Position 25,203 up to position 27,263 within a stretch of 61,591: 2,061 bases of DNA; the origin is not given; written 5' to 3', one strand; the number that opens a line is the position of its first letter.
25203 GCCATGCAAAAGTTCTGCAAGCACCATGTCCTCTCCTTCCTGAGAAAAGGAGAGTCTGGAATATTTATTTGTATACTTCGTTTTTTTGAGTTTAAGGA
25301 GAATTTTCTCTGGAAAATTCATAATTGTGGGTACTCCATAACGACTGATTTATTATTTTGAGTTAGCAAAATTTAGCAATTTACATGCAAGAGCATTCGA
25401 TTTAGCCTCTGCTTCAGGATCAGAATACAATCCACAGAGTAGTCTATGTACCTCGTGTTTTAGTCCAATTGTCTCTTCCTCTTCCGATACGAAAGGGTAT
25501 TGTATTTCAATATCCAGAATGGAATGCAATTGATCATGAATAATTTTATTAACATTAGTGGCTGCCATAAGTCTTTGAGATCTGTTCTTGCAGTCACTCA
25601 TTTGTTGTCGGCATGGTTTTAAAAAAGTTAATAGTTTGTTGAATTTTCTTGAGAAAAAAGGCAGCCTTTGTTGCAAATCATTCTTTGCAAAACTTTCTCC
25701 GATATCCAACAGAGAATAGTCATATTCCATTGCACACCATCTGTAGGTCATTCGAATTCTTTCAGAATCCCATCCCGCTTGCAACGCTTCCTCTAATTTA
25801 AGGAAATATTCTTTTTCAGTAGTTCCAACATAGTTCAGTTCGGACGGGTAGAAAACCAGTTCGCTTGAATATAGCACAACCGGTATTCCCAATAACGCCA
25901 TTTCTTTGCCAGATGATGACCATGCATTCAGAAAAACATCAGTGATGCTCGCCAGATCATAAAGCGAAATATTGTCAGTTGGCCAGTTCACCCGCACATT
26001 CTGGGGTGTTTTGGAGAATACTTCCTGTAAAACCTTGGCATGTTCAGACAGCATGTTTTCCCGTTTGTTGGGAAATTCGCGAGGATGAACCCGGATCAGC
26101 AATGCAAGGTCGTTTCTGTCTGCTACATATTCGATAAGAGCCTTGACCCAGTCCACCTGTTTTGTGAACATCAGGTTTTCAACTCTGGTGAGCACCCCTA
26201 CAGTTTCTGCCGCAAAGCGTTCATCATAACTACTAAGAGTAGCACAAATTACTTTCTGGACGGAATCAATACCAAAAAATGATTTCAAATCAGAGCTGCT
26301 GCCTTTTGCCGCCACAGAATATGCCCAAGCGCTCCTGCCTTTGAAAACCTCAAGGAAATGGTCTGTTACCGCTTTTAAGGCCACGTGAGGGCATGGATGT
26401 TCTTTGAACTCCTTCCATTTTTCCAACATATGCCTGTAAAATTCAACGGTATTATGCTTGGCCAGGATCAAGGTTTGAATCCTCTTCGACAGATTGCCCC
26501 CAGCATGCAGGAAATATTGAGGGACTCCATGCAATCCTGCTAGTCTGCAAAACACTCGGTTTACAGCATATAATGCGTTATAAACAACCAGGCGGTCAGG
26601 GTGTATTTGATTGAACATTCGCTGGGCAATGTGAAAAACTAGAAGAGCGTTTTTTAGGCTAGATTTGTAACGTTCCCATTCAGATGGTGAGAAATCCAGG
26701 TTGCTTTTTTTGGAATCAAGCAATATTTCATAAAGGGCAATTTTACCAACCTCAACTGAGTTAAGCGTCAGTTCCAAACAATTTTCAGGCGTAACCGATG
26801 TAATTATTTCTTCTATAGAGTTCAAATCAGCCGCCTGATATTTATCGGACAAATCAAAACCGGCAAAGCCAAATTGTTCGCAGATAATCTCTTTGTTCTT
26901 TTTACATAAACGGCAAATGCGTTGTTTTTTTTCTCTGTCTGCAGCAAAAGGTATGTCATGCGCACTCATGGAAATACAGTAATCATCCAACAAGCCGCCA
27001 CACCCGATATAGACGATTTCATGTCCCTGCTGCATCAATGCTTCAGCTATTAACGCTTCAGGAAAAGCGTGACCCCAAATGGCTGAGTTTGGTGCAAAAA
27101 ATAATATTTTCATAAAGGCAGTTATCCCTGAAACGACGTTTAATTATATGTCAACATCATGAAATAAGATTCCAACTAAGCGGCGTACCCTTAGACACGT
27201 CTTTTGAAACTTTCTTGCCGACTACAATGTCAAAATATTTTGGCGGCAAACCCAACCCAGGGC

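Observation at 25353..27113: AT-rich 586-aa orphan downstream of pseI with a KpsS/KpsC-like HP motif: candidate nonulosonic-acid transferase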

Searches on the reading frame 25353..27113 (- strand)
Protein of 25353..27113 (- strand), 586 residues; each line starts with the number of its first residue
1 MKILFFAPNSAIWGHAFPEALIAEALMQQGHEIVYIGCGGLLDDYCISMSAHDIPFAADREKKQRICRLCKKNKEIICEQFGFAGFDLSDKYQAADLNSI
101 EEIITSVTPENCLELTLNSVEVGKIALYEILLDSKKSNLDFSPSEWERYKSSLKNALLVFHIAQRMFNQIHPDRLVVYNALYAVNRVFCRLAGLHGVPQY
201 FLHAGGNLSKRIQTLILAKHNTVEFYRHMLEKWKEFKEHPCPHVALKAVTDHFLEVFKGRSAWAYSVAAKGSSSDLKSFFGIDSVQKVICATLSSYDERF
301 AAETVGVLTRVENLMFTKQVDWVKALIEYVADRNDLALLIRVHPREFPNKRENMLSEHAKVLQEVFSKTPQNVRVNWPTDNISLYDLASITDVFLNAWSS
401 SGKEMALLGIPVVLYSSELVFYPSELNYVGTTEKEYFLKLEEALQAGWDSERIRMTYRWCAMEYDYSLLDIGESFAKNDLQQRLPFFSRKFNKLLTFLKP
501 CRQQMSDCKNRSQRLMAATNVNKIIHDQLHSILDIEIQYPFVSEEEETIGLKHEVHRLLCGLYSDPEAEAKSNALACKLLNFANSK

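Call 5: search_protein_families(library=pfam, proteins=[window:25353-27113:-], max_evalue=0.1)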
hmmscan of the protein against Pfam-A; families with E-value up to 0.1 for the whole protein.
window:25353-27113:- (586 aa): 1 family
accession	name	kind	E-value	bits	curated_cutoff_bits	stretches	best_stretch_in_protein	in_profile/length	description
PF09345.15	SiaC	-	0.019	15.1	24.5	0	425-477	57-108/120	SiaC family regulatory phosphoprotein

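Call 6: search_protein_families(library=ncbifam, proteins=[window:25353-27113:-], max_evalue=0.1)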
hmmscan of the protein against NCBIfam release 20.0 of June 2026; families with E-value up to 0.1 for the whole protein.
window:25353-27113:- (586 aa): 1 family
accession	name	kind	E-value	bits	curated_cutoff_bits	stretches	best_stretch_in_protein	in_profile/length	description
NF046086.1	BFO_1060_trans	domain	4.3e-06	26.1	200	1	315-446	200-320/365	BFO_1060 family glycosyltransferase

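Call 7: find_homologous_proteins(query=window:25353-27113:-, max_evalue=0.001)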
Query window:25353-27113:- (586 aa): 922 proteins with E <= 0.001 among 8000 candidates; the best 120 are listed.
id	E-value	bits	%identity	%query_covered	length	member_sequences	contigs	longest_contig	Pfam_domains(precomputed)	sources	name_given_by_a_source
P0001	0.0e+0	1346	100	100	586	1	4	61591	-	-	-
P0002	3.6e-250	850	63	100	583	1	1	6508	-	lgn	-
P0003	2.5e-237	807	59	100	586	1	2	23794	-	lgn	-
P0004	3.0e-223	761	58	100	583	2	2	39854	-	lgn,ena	-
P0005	7.4e-223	760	58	100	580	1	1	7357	-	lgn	-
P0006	1.5e-220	752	56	100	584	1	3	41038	-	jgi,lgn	jgi:hypothetical protein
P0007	6.5e-219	747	56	100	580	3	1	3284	-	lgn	-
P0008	2.6e-215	735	55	100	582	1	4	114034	-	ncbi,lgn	-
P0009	3.7e-215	734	55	100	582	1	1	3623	-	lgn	-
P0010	5.1e-215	734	55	100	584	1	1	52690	-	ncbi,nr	ncbi:MAG: hypothetical protein C0392_03565 [Syntrophus sp. (in: bacteria)]|nr:hypothetical protein [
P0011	7.1e-215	733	57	99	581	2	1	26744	-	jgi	-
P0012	1.2e-213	729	54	100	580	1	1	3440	-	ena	-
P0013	4.5e-213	727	56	100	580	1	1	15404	-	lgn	-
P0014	2.8e-212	725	54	100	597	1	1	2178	-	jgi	jgi:hypothetical protein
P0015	4.7e-212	724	56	100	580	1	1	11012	-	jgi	jgi:hypothetical protein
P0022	4.5e-211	721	54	100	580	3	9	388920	-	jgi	jgi:hypothetical protein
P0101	1.1e-173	597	46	99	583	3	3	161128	-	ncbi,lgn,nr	ncbi:MAG: hypothetical protein IT391_13485 [Nitrospira sp.]|nr:hypothetical protein [Nitrospira sp.]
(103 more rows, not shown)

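Call 8: search_solved_structures(query=window:25353-27113:-, max_evalue=10, show_alignments=3)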
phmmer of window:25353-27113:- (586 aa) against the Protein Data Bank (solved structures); distinct sequences matched with E-value up to 10: 1.
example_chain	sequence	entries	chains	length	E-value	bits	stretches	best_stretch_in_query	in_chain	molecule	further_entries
9ke2_A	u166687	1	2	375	1.5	10.8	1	1-40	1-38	Rhamnosyltransferase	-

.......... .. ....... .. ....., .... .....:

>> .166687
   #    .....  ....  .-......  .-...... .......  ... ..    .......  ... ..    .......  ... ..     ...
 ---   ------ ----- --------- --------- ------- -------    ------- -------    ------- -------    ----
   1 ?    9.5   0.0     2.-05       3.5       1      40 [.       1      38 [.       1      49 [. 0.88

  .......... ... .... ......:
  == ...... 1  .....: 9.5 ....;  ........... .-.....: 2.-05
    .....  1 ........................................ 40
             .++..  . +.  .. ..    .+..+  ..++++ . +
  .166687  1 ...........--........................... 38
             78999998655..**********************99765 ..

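Call 11: search_solved_structures(query=A1, max_evalue=10, show_alignments=3)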
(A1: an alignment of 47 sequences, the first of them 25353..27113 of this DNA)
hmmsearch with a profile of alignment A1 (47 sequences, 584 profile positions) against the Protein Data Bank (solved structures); distinct sequences matched with E-value up to 10: 2.
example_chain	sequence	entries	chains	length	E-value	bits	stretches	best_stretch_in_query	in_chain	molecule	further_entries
3eab_A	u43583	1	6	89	0.54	12.1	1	450-529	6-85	Spastin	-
4hwg_A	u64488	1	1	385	1.1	11.1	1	158-207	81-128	UDP-N-acetylglucosamine 2-epimerase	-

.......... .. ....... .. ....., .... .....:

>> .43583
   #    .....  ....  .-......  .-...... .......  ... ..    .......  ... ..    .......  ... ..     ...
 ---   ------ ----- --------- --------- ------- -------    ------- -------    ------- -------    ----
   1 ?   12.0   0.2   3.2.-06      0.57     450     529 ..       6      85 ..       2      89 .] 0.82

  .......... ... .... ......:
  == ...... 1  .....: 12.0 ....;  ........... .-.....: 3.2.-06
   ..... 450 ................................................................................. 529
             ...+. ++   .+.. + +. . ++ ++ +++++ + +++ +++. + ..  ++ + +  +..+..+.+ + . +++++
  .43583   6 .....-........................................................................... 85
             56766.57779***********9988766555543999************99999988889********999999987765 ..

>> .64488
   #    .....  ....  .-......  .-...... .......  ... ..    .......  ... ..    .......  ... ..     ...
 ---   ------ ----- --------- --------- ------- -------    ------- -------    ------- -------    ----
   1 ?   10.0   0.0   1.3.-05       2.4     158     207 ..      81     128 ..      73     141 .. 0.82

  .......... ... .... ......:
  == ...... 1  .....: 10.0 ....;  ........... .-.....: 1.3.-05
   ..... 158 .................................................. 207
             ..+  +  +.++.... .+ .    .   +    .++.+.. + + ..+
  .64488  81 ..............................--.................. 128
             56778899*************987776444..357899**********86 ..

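Call 23: predict_structure(alignment_id=A1)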
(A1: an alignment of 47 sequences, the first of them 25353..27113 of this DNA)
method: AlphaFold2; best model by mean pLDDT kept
length: 586 residues; sequences in the alignment: 47
mean_pLDDT: 92.5   pTM: 0.91
mean pLDDT of the five models: 92.5, 92.3, 91.8, 91.5, 90.2
residues with pLDDT >= 90: 464; 70-90: 102; 50-70: 20; < 50: 0
segments of 3 or more residues with pLDDT < 50: none
pLDDT, mean of each block of 10 residues (from residue 1): 97 95 98 98 94 92 96 97 96 91 95 96 96 90 95 97 96 98 97 98 93 95 96 93 97 90 76 80 96 92 92 89 96 97 78 76 90 93 92 94 96 95 96 96 98 98 96 79 69 80 92 96 98 87 95 97 89 93 93
secondary structure, 60 per line:
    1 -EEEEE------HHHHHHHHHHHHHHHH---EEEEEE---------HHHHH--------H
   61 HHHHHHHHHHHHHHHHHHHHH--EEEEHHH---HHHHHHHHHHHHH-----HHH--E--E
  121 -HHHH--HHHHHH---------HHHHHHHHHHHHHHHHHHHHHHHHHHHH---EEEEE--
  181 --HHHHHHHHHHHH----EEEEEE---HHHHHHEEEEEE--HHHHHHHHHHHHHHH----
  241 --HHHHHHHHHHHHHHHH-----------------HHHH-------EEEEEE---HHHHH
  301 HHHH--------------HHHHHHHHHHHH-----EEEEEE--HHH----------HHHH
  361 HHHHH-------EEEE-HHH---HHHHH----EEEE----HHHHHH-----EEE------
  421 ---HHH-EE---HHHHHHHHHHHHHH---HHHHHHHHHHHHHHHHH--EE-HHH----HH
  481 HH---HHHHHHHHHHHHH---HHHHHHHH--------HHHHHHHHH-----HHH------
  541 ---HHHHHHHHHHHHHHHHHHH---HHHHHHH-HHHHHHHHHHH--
elements in order: E2-6 H13-28 E32-37 H47-51 H60-81 E84-87 H94-106 H122-125 H128-133 H143-170 E174-178 H183-194 E199-204 H208-213 E214-219 H222-236 H243-258 H276-279 E287-292 H296-304 H319-330 E336-341 H357-365 E373-376 H384-388 E393-396 H401-406 E412-414 H433-446 H450-466 H479-482 H486-498 H502-509 H518-526 H544-562 H566-572 H574-584

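Call 26: fold_search(model_id=the predicted structure, library=pdb)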
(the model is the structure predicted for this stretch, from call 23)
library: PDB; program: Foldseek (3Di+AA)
matches with E <= 10: 1229; with E <= 0.001: 246
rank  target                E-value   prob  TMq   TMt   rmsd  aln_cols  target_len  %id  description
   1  5enz_A                3.5e-09  1.00  0.24  0.34  13.9       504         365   14  S. aureus MnaA-UDP co-structure (released 2016-04-27)
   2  5enz_B                5.9e-09  1.00  0.25  0.35  13.7       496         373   14  S. aureus MnaA-UDP co-structure (released 2016-04-27)
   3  3ot5_C                1.4e-08  1.00  0.26  0.37  12.9       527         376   11  2.2 Angstrom Resolution Crystal Structure of putative UDP-N-acetylglucosamine 2-epimerase from Listeria monocytogenes (released 2010-09-22)
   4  1f6d_D                1.7e-08  1.00  0.26  0.36  11.7       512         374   11  THE STRUCTURE OF UDP-N-ACETYLGLUCOSAMINE 2-EPIMERASE FROM E. COLI. (released 2000-12-13)
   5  1f6d_A                1.7e-08  1.00  0.24  0.34  13.7       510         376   12  THE STRUCTURE OF UDP-N-ACETYLGLUCOSAMINE 2-EPIMERASE FROM E. COLI. (released 2000-12-13)
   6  3oth_B                2.1e-08  1.00  0.22  0.31  15.6       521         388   13  Crystal Structure of CalG1, Calicheamicin Glycostyltransferase, TDP and calicheamicin alpha3I bound form (released 2010-12-15)
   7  1f6d_C                2.3e-08  1.00  0.25  0.35  13.9       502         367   11  THE STRUCTURE OF UDP-N-ACETYLGLUCOSAMINE 2-EPIMERASE FROM E. COLI. (released 2000-12-13)
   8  7yp6_A                2.6e-08  1.00  0.22  0.29  17.7       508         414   12  Crystal structure of elaiophylin glycosyltransferase in complex with UDP (released 2022-11-02)
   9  6vlb_B                4.3e-08  1.00  0.24  0.35  14.2       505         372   12  Crystal structure of ligand-free UDP-GlcNAc 2-epimerase from Neisseria meningitidis (released 2020-11-11)
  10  3dzc_A                4.3e-08  1.00  0.22  0.32  14.5       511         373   12  2.35 Angstrom resolution structure of WecB (VC0917), a UDP-N-acetylglucosamine 2-epimerase from Vibrio cholerae. (released 2008-08-12)
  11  4fkz_A                4.9e-08  1.00  0.23  0.32  14.2       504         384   11  Crystal structure of Bacillus subtilis UDP-GlcNAc 2-epimerase in complex with UDP-GlcNAc and UDP (released 2013-05-08)
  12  3otg                  5.4e-08  1.00  0.24  0.32  15.0       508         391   12  Crystal Structure of CalG1, Calicheamicin Glycostyltransferase, TDP bound form (released 2010-12-15)
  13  7yp4_B                5.7e-08  1.00  0.23  0.29  17.5       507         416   13  Crystal structure of elaiophylin glycosyltransferase in apo-form (released 2022-11-02)
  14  3oth_A                6.3e-08  1.00  0.22  0.30  15.9       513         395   13  Crystal Structure of CalG1, Calicheamicin Glycostyltransferase, TDP and calicheamicin alpha3I bound form (released 2010-12-15)
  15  6vlc_B                6.9e-08  1.00  0.22  0.32  14.2       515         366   12  Crystal structure of UDP-GlcNAc 2-epimerase from Neisseria meningitidis bound to UDP-GlcNAc (released 2020-11-11)
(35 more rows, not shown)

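Call 28: search_protein_families(library=ncbifam, alignment_id=A1, max_evalue=1)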
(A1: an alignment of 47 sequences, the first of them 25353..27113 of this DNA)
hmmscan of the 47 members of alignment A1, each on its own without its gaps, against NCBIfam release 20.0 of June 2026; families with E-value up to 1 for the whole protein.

A. member 1, window:25353-27113:- (586 aa): 2 families
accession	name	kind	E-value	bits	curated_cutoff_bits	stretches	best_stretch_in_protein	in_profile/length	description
NF046086.1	BFO_1060_trans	domain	4.3e-06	26.1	200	1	315-446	200-320/365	BFO_1060 family glycosyltransferase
TIGR01426.2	MGT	subfamily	0.14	11.2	260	1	11-61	4-53/393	macrolide family glycosyltransferase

B. families by the number of members that match (of 47 scanned): 23 families
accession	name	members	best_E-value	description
NF046086.1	BFO_1060_trans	37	1.4e-09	BFO_1060 family glycosyltransferase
TIGR01426.2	MGT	9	0.0039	macrolide family glycosyltransferase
TIGR04396.2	surf_polysacc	3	5.8e-05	surface carbohydrate biosynthesis protein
TIGR00021.1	rpiA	1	0.015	ribose 5-phosphate isomerase A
NF041489.1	sigO_reg_RsoA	1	0.018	sigma-O factor regulator RsoA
NF041155.2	encap_f1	1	0.019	family 1 encapsulin nanocompartment shell protein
TIGR00236.1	wecB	1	0.025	non-hydrolyzing UDP-N-acetylglucosamine 2-epimerase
TIGR04069.1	ocin_ACP_rel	1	0.063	peptide maturation system acyl carrier-related protein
NF033384.1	enterocin_MR10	1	0.064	enterocin L50 family leaderless bacteriocin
TIGR02763.1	chlamy_scaf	1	0.064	scaffolding protein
NF007466.0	PRK10045.1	1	0.086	ACP phosphodiesterase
NF010423.0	PRK13849.1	1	0.089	conjugal transfer ATPase VirC1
NF033837.1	GarQ_core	1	0.1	garvicin Q family class II bacteriocin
NF005480.0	PRK07081.1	1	0.12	acyl carrier protein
TIGR04122.1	Xnuc_lig_assoc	1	0.12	ligase-associated DNA damage response exonuclease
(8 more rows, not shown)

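Call 29: find_related_loci(query=A1, collection=genome_contigs, flank=10000)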
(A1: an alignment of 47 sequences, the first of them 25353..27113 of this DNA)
Query A1 (586 aa) in genome_contigs; peptide patterns used: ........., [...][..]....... (x = any residue, [..] = any of these).
145 stretches matched a pattern; 109 encode a relative of the query (tblastn E <= 1e-3); the best 80 are kept; 80 distinct loci.
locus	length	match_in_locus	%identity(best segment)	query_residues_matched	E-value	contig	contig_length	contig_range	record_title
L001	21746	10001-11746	55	1-585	0e+0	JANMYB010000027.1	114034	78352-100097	MAG: Methylotenera sp. isolate OTE_8_metabat_57 OTE_8_k141_3126621, whole genome shotgun sequence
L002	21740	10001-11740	54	1-585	0e+0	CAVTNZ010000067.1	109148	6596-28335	MAG: uncultured Gammaproteobacteria bacterium isolate MFD04752.bin.3.293 genome assembly, contig: contig_24601, whole ge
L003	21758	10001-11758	55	1-585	0e+0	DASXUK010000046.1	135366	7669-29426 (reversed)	MAG TPA_asm: Desulfuromonadaceae bacterium isolate SMAG_U4716 k141_394754, whole genome shotgun sequence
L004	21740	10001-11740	53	1-585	0e+0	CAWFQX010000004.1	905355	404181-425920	MAG: uncultured Gammaproteobacteria bacterium isolate MFD00964.bin.1.275 genome assembly, contig: contig_15290, whole ge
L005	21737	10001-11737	54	1-584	0e+0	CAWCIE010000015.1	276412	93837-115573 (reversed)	MAG: uncultured Gammaproteobacteria bacterium isolate MFD04463.bin.1.256 genome assembly, contig: contig_56781, whole ge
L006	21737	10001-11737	46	1-579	3e-180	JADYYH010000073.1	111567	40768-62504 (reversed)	MAG: Nitrospira sp. isolate SJ521 c_000000847195, whole genome shotgun sequence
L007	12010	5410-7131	46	1-573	7e-179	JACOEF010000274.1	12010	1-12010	MAG: Nitrospira sp. isolate S0bin1_add k99_227523, whole genome shotgun sequence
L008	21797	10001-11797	46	1-582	3e-178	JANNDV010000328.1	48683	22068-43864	MAG: Acaryochloridaceae cyanobacterium OTE_75_metabat_521 OTE_75_k141_2142904, whole genome shotgun sequence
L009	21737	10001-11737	46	1-579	4e-177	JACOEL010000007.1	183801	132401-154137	MAG: Nitrospira sp. isolate S2bin.17 NODE_91_length_183801_cov_51.210731, whole genome shotgun sequence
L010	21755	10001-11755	45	1-585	6e-174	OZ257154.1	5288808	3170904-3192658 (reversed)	MAG: Burkholderiales bacterium isolate 5a1f4b7f-29eb-4d11-b998-9e1cb223b6c6 genome assembly, chromosome: 1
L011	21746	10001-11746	44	2-579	2e-173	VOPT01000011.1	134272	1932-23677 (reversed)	MAG: Nitrospira sp. isolate MAG_266 c_000000003615, whole genome shotgun sequence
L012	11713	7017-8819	45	1-584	8e-173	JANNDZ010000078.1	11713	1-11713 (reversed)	MAG: Pseudanabaena sp. OTE_75_metabat_487_sub OTE_75_k141_2988172, whole genome shotgun sequence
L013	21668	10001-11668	46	1-555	3e-171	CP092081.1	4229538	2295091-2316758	MAG: Nitrospira sp. isolate UBC2 chromosome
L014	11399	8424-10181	46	1-586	5e-170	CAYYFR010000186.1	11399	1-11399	MAG TPA_asm: uncultured Burkholderiales bacterium isolate SRP128246_co1_11 genome assembly, contig: NODE_13868_length_11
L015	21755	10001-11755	46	1-585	1e-169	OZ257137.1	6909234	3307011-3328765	MAG: Burkholderiales bacterium isolate 128e66b9-d80d-4fbb-ab6b-9336eb2d31d1 genome assembly, chromosome: 1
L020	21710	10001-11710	45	1-568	4e-166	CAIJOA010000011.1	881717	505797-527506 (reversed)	MAG: uncultured Rhodospirillales bacterium isolate Umea2_bin-0321 genome assembly, contig: bin-0321:11/50, whole genome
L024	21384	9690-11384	47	2-563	1e-172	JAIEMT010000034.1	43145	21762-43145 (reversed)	MAG: bacterium isolate co.spades.CONCOCT.2.5kb_126 c_000000000025, whole genome shotgun sequence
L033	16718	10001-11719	44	1-576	1e-158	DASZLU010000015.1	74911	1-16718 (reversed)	MAG TPA_asm: Stellaceae bacterium isolate SMAG_U5873 k141_3863800, whole genome shotgun sequence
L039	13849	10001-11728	42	1-572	4e-154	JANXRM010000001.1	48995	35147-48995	MAG: Hyphomicrobiales bacterium isolate 336R_metabat_179 336R_k141_2560408, whole genome shotgun sequence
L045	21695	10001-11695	44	1-564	3e-150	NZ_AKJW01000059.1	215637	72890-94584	Herbaspirillum sp. CF444 PMI16_contig_76.76, whole genome shotgun sequence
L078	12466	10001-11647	37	1-549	5e-113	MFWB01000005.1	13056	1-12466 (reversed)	MAG: Candidatus Nomurabacteria bacterium RIFOXYB1_FULL_39_16 rifoxyb1_full_scaffold_1756, whole genome shotgun sequence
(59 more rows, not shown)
